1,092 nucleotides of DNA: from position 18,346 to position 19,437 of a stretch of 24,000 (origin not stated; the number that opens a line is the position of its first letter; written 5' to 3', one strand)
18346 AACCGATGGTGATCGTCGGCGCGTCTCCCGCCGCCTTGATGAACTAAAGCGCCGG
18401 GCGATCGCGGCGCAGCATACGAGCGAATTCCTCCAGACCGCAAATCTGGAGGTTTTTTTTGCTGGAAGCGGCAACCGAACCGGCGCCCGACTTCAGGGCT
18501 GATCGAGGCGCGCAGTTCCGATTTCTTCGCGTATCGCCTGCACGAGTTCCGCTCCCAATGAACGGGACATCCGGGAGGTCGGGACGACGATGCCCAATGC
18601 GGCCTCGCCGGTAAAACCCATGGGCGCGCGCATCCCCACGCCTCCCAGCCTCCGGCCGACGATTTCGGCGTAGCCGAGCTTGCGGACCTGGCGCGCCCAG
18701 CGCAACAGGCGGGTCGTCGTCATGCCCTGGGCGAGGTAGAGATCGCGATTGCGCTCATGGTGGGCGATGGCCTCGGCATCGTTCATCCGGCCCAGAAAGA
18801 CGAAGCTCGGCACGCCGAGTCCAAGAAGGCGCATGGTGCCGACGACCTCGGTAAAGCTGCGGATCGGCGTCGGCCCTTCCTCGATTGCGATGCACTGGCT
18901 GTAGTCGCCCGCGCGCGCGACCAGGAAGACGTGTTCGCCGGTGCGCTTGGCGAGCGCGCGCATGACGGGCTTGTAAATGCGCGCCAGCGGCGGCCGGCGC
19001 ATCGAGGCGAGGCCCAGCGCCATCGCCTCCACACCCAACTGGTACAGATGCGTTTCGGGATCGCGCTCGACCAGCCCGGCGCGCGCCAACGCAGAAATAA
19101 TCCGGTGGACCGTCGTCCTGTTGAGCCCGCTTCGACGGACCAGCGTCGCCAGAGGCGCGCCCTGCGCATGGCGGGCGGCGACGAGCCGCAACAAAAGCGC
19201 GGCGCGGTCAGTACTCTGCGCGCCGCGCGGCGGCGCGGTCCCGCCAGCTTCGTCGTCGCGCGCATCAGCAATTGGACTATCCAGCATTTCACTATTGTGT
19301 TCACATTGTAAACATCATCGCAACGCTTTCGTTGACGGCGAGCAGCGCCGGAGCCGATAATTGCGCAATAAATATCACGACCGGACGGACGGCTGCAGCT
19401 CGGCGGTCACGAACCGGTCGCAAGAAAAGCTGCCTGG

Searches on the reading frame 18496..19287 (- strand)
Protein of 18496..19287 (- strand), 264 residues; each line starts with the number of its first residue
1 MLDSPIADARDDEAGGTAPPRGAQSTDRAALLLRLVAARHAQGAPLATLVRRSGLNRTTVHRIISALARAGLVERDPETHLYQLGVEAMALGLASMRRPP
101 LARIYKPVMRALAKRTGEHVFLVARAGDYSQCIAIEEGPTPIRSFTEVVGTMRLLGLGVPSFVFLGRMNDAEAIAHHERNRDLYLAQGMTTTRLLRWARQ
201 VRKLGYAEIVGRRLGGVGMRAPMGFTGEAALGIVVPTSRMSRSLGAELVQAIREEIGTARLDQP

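Call 39: search_protein_families(library=pfam, proteins=[window:18496-19287:-], max_evalue=0.001)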
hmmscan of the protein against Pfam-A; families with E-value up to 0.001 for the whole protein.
window:18496-19287:- (264 aa): 7 families
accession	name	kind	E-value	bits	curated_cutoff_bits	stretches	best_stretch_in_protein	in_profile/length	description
PF09339.16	HTH_IclR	-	2.3e-10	40.5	22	1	25-77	1-52/52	IclR helix-turn-helix domain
PF25213.1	HVO_A0261_N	-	5.9e-06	26.5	35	1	23-80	8-59/86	HVO_A0261 N-terminal domain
PF12802.13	MarR_2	-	1.2e-05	25.8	27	1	27-77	5-56/61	MarR family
PF01047.28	MarR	-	0.00038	20.7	24.6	1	38-77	12-51/59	MarR family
PF01614.24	IclR_C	-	0.0005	20.1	24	0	97-254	5-167/174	Bacterial transcriptional regulator IclR C-terminal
PF01978.25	TrmB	-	0.00074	19.8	25.6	0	47-79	26-58/68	Sugar-specific transcriptional regulator TrmB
PF13730.12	HTH_36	-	0.00093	19.4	25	0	30-73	7-55/55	Helix-turn-helix domain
